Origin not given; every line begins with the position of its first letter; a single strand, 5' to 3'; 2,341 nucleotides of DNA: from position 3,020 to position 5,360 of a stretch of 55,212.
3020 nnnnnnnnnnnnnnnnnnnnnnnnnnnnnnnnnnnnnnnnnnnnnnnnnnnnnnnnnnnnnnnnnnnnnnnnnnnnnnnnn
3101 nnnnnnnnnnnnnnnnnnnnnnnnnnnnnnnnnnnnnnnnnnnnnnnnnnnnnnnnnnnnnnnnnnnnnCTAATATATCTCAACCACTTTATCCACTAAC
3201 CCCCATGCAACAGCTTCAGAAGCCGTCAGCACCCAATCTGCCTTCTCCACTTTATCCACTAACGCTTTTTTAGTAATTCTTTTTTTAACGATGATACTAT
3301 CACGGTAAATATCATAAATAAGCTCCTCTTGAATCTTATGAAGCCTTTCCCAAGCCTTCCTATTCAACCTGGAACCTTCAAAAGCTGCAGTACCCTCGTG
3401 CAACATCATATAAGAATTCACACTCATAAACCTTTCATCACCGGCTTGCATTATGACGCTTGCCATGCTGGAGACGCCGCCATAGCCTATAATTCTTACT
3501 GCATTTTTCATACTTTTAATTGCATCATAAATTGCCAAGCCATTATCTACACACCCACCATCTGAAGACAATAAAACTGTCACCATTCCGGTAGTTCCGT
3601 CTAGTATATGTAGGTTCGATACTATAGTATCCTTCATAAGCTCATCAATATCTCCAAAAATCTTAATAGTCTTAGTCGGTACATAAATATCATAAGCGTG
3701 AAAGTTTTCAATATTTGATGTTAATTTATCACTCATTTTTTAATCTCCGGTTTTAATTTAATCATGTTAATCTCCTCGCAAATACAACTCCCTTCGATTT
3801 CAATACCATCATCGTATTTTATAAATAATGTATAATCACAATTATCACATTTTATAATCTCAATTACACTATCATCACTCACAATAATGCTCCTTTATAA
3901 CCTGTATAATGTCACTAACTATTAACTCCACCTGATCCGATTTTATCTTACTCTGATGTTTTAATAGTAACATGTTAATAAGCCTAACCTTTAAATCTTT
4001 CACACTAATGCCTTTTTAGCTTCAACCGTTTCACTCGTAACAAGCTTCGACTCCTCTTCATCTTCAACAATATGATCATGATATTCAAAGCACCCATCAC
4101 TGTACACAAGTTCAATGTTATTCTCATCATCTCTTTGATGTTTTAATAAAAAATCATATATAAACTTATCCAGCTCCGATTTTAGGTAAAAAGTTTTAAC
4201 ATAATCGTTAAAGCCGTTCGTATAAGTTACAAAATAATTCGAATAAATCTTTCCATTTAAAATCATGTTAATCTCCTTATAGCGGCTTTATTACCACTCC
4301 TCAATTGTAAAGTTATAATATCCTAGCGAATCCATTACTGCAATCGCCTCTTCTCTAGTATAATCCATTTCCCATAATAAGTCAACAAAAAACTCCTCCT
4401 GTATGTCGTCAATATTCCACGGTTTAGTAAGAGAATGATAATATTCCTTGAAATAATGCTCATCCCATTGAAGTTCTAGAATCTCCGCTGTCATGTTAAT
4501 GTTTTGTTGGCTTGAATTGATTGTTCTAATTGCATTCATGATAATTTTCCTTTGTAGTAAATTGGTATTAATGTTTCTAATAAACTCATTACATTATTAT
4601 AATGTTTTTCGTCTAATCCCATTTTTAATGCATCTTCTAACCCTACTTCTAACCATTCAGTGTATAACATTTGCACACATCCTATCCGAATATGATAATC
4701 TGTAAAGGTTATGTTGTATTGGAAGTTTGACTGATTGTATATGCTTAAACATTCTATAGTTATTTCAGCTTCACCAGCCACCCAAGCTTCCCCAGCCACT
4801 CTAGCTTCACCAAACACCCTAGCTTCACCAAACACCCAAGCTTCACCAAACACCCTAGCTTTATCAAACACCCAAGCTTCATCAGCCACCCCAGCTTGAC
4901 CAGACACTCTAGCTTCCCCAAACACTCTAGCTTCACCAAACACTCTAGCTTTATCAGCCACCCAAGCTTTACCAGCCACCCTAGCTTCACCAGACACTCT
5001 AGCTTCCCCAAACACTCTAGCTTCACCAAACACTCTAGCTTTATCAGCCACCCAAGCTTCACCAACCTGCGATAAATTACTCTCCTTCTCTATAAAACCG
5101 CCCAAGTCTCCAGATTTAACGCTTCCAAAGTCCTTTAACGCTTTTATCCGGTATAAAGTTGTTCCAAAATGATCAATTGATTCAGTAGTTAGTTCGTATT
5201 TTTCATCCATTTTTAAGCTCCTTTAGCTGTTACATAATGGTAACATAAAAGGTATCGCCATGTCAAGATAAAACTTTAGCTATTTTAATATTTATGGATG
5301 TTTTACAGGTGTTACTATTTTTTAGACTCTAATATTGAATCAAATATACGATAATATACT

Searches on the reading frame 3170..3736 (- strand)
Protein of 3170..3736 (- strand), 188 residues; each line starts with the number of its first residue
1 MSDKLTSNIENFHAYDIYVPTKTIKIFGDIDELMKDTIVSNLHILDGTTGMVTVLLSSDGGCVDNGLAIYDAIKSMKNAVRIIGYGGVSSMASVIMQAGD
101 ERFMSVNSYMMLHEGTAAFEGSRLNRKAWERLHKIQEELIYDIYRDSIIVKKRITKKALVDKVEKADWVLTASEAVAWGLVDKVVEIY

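Call 10: search_protein_families(library=pfam, proteins=[window:3170-3736:-], max_evalue=0.01)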
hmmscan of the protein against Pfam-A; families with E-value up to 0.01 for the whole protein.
window:3170-3736:- (188 aa): 1 family
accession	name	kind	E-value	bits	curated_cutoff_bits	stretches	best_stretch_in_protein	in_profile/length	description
PF00574.28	CLP_protease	-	5.6e-26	92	20.2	1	15-186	10-180/182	Clp protease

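Call 11: search_protein_families(library=phrogs, proteins=[window:3170-3736:-], max_evalue=0.01)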
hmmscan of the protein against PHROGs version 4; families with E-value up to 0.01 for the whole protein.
window:3170-3736:- (188 aa): 11 families
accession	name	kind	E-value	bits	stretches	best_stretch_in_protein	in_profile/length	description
phrog_94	-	head and packaging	7.3e-26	92.8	1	21-185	80-250/622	head maturation protease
phrog_2976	-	head and packaging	5.5e-22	80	1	21-185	20-182/394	head maturation protease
phrog_133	-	head and packaging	3.2e-19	70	1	37-186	37-180/668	head maturation protease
phrog_1684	-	head and packaging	3e-16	60.7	1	16-185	28-203/284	head maturation protease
phrog_3348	-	unknown function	3.6e-15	57.1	1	36-185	54-198/386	-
phrog_1827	-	other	3.5e-10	40.6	1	50-146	53-150/202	ATP-dependent protease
phrog_53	-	head and packaging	9.8e-08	32.6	1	52-186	120-280/583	head maturation protease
phrog_5410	-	other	3.9e-06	27.3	1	51-127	57-135/323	ATP-dependent protease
phrog_33547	-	unknown function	5.4e-05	23.3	1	51-182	31-156/357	-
phrog_13984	-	unknown function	8.5e-05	23.7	1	37-111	49-122/123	-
phrog_20705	-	head and packaging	0.0018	17.6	1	21-186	182-347/690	virion structural protein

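Call 12: find_related_loci(query=window:3170-3736:-, collection=viral_contigs, flank=4000)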
Query window:3170-3736:- (188 aa) in viral_contigs; peptide patterns used: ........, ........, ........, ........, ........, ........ (x = any residue, [..] = any of these).
4 stretches matched a pattern, but none encodes a relative of the query by tblastn (E <= 1e-3).

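Call 14: find_homologous_proteins(query=window:3170-3736:-)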
Query window:3170-3736:- (188 aa): 58 proteins with E <= 0.001 among 131 candidates.
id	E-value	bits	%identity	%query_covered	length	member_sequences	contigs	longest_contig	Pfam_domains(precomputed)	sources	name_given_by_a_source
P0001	1.1e-116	405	100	100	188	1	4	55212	PF00574.29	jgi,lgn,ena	-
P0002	1.1e-55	206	56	97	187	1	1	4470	PF00574.29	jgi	-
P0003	5.1e-52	195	55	100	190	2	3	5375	PF00574.29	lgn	-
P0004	6.8e-52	194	55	96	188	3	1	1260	PF00574.29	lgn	-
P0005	9.3e-52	194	55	100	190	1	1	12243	PF00574.29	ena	-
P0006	2.0e-51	193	53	100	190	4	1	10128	PF00574.29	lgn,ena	-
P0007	2.3e-51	192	53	100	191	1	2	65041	PF00574.29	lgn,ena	-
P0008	1.4e-50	190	52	99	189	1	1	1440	PF00574.29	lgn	-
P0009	5.2e-50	188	52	96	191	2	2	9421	PF00574.29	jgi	jgi:ATP-dependent Clp endopeptidase proteolytic subunit ClpP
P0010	5.3e-50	188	50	100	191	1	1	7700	PF00574.29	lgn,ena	-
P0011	8.2e-50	187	53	100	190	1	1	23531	PF00574.29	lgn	-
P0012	2.1e-49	186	53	98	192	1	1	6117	PF00574.29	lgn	-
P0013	4.9e-49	185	49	100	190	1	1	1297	PF00574.29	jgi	jgi:ATP-dependent Clp protease protease subunit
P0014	1.3e-48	183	50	97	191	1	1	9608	PF00574.29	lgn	-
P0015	3.3e-48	182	50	100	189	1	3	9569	PF00574.29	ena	-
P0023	5.4e-42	162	45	98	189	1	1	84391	PF00574.29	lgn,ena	-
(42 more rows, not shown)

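Call 15: search_dna_similar(query=window:3170-3736:-, collection=phages, mode=protein, max_rows=30)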
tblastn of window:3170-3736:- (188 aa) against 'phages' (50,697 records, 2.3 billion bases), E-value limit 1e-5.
Records with a match: 408; places in all: 409; records where one place covers at least 80% of the query: 159.
Best place of each record, by identity: <60% 408.
By first word of the organism name: Staphylococcus 112; Vibrio 87; Gordonia 61; Paenibacillus 24; Bacteroides 21; Mycobacterium 19; Bacteriophage 12; Xanthomonas 11; Bacillus 11; Pseudomonas 11; and 16 more.
By host as written in the record: - 129; Staphylococcus aureus 46; Gordonia terrae 3612 45; Paenibacillus larvae 15; Pseudomonas aeruginosa PAO1 5; Gordonia rubripertincta NRRL B-16540 4; Gordonia rubripertincta NRRL B-16540 SEA 4; Pseudomonas aeruginosa 3; and 121 more.
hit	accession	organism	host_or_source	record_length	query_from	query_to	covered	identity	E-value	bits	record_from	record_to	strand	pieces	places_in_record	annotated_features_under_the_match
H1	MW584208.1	Mycobacterium phage prophi52-1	Mycobacterium abscessus GD52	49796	15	187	92%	32.8%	8e-11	66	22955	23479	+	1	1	45: capsid maturation protease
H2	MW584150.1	Mycobacterium phage prophi100A-2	Mycobacterium abscessus GD100A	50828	15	187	92%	32.2%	1e-9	62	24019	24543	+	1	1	42: capsid maturation protease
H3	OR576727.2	Myxococcus phage Mx1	Myxococcus sp.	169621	21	186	88%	33.5%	7e-11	66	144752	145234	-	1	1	Clp protease-like protein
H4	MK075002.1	Staphylococcus phage phiSP38-1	Staphylococcus pseudintermedius 14-29-38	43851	13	186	93%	31.4%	5e-12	69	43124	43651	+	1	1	ATP-dependent Clp protease proteolytic subunit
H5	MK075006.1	Staphylococcus phage phiSP119-3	Staphylococcus pseudintermedius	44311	13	186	93%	31.4%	5e-12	69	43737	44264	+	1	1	ATP-dependent Clp protease proteolytic subunit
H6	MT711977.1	Streptomyces phage Dagobah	Streptomyces coelicolor M600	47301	38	184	78%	36.9%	5e-9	61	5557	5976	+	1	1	Clp protease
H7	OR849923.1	Staphylococcus phage SA 1298 Kay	Staphylococcus aureus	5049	13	185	92%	31.0%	2e-11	67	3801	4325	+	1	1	record has no annotation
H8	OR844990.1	Staphylococcus phage SA 1306 Kay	Staphylococcus aureus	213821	13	185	92%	31.0%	3e-11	67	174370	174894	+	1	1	record has no annotation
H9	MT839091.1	Bacteriophage sp.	human fecal samples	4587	24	185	86%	32.1%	1e-10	65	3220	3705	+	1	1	record has no annotation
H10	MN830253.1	Lactobacillus phage JNU_P5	Lactobacillus fermentum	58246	23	185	87%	31.7%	5e-7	54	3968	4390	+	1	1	Clp protease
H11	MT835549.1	Bacteriophage sp.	human fecal samples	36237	23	184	86%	31.3%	6e-8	57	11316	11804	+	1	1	record has no annotation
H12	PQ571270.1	Bacteroides phage BKO1-TP4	Bacteroides koreensis HM3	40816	23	184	86%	31.3%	6e-8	57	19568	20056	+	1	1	head maturation protease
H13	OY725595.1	Bacteroides phage p00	-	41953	23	184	86%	31.3%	6e-8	57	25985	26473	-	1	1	head maturation protease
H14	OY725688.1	Bacteroides phage p00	-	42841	23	184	86%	31.3%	6e-8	57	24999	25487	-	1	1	head maturation protease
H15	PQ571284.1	Bacteroides phage BX-TP1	Bacteroides xylanisolvens HM7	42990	23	184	86%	31.3%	6e-8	57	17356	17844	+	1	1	head maturation protease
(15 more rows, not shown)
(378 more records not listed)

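Call 16: find_encoding_contigs(protein=P0007, flank=4000, max_places=3)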
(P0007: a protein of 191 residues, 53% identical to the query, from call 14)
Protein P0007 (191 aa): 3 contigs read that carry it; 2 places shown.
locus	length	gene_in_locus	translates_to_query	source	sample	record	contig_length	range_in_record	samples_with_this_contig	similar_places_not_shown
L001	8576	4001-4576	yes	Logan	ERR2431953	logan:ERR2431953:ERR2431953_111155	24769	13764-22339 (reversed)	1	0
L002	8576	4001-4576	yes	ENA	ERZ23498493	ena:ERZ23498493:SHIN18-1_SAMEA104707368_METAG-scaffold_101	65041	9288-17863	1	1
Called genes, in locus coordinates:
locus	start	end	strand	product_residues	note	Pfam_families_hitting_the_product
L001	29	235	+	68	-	-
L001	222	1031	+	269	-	-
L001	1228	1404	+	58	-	-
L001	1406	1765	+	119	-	-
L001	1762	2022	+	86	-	-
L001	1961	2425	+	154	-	PF00692:dUTPase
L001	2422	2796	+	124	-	-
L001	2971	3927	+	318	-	PF03104:DNA_pol_B_exo1 (faint), PF13482:RNase_H_2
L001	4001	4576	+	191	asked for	PF00574:CLP_protease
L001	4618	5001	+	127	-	PF18909:dGTP_diPhyd_N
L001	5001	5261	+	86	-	-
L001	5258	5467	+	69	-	-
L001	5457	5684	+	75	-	-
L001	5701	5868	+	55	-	-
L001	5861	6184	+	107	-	-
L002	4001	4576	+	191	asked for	PF00574:CLP_protease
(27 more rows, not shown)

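Call 17: find_encoding_contigs(protein=P0023, flank=4000, max_places=3)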
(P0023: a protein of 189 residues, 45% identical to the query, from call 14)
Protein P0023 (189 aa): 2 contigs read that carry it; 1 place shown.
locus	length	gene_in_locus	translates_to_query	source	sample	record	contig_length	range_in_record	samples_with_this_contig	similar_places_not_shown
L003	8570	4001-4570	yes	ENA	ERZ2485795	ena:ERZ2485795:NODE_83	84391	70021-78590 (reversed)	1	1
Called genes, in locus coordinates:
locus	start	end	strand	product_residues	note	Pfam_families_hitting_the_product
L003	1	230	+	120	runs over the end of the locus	-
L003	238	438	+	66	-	-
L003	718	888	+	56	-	-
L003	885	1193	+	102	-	-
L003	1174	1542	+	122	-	-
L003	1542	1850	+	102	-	-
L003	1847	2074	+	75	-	-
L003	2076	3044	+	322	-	PF13482:RNase_H_2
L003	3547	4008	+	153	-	-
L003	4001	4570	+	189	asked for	PF00574:CLP_protease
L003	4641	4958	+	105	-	-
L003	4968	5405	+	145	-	-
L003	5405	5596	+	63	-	-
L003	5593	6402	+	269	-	-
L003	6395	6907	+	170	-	PF18909:dGTP_diPhyd_N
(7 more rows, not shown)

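Call 18: find_encoding_contigs(protein=P0011, flank=4000, max_places=3)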
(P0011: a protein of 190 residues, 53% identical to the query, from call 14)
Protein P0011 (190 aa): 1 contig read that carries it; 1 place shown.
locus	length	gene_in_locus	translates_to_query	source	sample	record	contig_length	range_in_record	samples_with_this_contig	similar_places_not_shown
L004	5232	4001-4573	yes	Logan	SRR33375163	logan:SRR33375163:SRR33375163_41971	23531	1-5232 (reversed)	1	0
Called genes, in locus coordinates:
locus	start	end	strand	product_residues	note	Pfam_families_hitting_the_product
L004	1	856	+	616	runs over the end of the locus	PF02867:Ribonuc_red_lgC (faint)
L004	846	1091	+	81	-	-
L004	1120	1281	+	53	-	-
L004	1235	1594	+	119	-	-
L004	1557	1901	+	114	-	-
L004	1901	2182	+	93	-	-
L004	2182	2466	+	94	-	-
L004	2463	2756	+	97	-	-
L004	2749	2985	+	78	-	-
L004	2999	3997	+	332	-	PF13482:RNase_H_2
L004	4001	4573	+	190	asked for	PF00574:CLP_protease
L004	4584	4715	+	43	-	-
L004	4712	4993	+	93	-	-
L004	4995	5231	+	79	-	?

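Call 19: find_encoding_contigs(protein=P0005, flank=4000, max_places=3)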
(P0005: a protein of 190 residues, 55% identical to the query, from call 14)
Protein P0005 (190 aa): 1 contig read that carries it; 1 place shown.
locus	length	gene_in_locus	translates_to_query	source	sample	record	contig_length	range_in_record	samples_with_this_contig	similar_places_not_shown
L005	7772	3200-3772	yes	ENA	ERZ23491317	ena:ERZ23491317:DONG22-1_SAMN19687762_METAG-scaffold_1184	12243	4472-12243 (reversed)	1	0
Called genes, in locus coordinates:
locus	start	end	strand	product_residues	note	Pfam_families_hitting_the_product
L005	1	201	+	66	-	?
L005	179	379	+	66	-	-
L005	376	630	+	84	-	-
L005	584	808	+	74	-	-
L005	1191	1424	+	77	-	-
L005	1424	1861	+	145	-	PF00692:dUTPase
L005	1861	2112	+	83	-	-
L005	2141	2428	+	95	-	-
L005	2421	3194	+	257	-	PF13482:RNase_H_2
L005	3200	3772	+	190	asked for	PF00574:CLP_protease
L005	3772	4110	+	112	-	PF18909:dGTP_diPhyd_N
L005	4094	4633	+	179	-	-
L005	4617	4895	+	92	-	-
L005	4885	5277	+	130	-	-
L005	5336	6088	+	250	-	PF00574:CLP_protease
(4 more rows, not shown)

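Call 20: find_encoding_contigs(protein=P0001, flank=4000, max_places=6)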
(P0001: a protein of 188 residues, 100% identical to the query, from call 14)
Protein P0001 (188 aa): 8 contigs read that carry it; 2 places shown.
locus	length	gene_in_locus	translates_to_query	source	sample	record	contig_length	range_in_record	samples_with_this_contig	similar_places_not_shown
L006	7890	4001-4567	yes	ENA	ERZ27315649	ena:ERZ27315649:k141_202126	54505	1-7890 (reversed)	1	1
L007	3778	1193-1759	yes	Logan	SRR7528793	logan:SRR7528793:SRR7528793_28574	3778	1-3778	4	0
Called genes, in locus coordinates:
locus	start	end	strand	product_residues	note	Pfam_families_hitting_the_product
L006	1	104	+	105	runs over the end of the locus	-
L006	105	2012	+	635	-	PF17975:RNR_Alpha (weak), PF21995:RNR-II_ins_dom, PF02867:Ribonuc_red_lgC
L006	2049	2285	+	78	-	-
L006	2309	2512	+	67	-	-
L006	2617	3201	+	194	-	-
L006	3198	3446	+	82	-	-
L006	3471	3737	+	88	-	-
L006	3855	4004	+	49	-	-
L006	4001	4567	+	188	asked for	PF00574:CLP_protease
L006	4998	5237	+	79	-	-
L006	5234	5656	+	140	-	PF00692:dUTPase, PF22769:DCD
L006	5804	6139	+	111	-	-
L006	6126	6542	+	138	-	-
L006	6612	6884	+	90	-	-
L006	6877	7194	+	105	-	-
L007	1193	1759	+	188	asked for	PF00574:CLP_protease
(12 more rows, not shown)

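Call 21: find_encoding_contigs(protein=P0002, flank=4000, max_places=3)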
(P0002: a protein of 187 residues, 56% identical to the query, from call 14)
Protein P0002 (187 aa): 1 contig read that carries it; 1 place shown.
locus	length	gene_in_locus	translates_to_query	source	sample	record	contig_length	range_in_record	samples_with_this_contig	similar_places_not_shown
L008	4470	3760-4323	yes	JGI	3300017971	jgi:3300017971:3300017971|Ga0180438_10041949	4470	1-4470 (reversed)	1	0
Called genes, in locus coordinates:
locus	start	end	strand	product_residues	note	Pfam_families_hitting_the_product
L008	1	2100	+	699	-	?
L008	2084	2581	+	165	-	PF02945:Endonuclease_7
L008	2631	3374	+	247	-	PF13482:RNase_H_2 (weak)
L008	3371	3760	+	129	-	-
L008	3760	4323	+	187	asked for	PF00574:CLP_protease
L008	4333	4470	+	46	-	?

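Call 22: find_encoding_contigs(protein=P0003, flank=4000, max_places=3)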
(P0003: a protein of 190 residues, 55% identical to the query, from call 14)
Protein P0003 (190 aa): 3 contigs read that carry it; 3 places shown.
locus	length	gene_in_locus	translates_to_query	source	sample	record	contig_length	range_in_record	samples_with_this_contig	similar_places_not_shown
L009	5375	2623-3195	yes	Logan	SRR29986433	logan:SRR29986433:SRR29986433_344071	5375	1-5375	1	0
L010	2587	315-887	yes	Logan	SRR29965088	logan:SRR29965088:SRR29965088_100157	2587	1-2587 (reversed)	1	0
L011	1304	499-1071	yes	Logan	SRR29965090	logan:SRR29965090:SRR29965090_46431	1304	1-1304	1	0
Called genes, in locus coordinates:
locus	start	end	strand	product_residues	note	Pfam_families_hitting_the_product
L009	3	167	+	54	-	?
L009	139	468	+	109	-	-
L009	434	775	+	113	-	-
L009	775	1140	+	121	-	-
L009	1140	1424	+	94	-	-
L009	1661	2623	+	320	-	PF13482:RNase_H_2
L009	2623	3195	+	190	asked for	PF00574:CLP_protease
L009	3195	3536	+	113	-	-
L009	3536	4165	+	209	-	PF18909:dGTP_diPhyd_N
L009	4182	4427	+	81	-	-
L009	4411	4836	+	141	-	-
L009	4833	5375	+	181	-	?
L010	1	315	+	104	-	?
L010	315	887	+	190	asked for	PF00574:CLP_protease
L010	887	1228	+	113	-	-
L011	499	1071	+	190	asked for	PF00574:CLP_protease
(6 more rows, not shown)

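Call 61: find_related_loci(query=A2, collection=viral_contigs, flank=2500)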
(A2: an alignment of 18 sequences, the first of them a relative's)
Query A2 (188 aa) in viral_contigs; peptide patterns used: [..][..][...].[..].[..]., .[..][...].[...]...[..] (x = any residue, [..] = any of these).
124 stretches matched a pattern; 90 encode a relative of the query (tblastn E <= 1e-3); the best 80 are kept; 80 distinct loci.
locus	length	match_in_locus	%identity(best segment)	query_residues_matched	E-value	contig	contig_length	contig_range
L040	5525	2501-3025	35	9-184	3e-32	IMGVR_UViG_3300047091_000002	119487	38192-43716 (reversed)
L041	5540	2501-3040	38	17-185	1e-29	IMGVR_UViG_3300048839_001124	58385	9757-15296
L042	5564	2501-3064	35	8-185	2e-28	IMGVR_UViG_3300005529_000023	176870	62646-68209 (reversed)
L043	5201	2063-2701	32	2-186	3e-28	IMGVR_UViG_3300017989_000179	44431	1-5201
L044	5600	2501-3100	33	1-185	5e-28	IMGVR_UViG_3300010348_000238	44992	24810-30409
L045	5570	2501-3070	38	8-185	6e-28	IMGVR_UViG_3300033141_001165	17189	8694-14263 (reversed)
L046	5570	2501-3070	38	8-185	6e-28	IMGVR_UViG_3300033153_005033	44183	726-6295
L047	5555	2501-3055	34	1-186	1e-26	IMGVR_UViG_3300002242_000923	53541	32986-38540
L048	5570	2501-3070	36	8-185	2e-26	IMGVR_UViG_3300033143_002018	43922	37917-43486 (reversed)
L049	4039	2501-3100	33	1-186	4e-26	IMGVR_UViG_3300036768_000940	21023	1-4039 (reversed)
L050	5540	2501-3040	29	11-185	5e-25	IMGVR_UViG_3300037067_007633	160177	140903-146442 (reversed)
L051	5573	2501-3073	34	8-185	3e-24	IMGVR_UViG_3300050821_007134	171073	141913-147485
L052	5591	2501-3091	35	1-185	5e-24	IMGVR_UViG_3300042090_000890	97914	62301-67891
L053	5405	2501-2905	39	52-186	9e-24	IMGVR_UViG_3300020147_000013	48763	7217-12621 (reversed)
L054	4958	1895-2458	35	8-185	2e-23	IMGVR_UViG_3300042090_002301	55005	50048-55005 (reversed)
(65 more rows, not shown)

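Call 82: find_encoding_contigs(protein=P0004, flank=3000, max_places=4)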
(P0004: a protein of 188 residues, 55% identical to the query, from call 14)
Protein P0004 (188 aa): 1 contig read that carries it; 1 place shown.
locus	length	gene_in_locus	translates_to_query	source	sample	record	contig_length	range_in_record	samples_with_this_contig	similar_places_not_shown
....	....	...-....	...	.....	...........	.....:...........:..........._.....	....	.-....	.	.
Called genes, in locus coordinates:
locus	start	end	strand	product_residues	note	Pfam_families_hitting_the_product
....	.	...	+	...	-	?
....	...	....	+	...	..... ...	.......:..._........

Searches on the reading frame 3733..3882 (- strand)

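Call 10: search_protein_families(library=pfam, proteins=[window:3733-3882:-], max_evalue=0.01)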
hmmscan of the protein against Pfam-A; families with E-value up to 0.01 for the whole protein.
window:3733-3882:- (49 aa): 0 families

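Call 11: search_protein_families(library=phrogs, proteins=[window:3733-3882:-], max_evalue=0.01)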
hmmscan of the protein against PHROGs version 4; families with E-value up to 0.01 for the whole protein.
window:3733-3882:- (49 aa): 1 family
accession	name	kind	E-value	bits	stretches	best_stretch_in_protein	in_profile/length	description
phrog_12302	-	unknown function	0.0067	17.4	1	7-41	7-41/65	-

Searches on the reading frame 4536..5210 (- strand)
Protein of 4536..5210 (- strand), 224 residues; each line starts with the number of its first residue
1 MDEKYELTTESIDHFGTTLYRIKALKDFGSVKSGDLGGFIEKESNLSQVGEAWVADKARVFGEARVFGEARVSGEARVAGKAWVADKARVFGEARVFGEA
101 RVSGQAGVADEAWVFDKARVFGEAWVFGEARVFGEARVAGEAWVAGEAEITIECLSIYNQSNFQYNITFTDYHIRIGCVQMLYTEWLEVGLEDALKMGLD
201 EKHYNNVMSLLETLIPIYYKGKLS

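Call 10: search_protein_families(library=pfam, proteins=[window:4536-5210:-], max_evalue=0.01)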
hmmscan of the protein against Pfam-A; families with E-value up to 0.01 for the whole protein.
window:4536-5210:- (224 aa): 3 families
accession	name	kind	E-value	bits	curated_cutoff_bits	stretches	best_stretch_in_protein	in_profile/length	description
PF18836.7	B_solenoid_ydck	-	5.6e-10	38.8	30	0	70-84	1-15/17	YdcK Beta solenoid repeat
PF22151.2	Fer4_NDSU1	-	0.0062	16.5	23.8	0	48-60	36-48/51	NADH-ubiquinone oxidoreductase NDSU1/NuoG-like, 4Fe-4S domain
PF04519.19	Bactofilin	-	0.0085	16.8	27.9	0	44-102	27-82/98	Polymer-forming cytoskeletal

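Call 11: search_protein_families(library=phrogs, proteins=[window:4536-5210:-], max_evalue=0.01)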
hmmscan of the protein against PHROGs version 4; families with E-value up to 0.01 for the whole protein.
window:4536-5210:- (224 aa): 6 families
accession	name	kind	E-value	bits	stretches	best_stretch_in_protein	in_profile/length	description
phrog_5070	-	unknown function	1.2e-61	208.4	1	1-163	1-163/182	-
phrog_7964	-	unknown function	9.8e-59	199.5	1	1-151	24-175/269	-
phrog_20149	-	unknown function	3.1e-21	76.2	1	1-52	1-53/53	-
phrog_20532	-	unknown function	4.6e-13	50.5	1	126-212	1-86/100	-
phrog_31248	-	unknown function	4.2e-10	40.8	2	55-127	73-145/200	-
phrog_21367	-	unknown function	0.00031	22.2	1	1-40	30-68/70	-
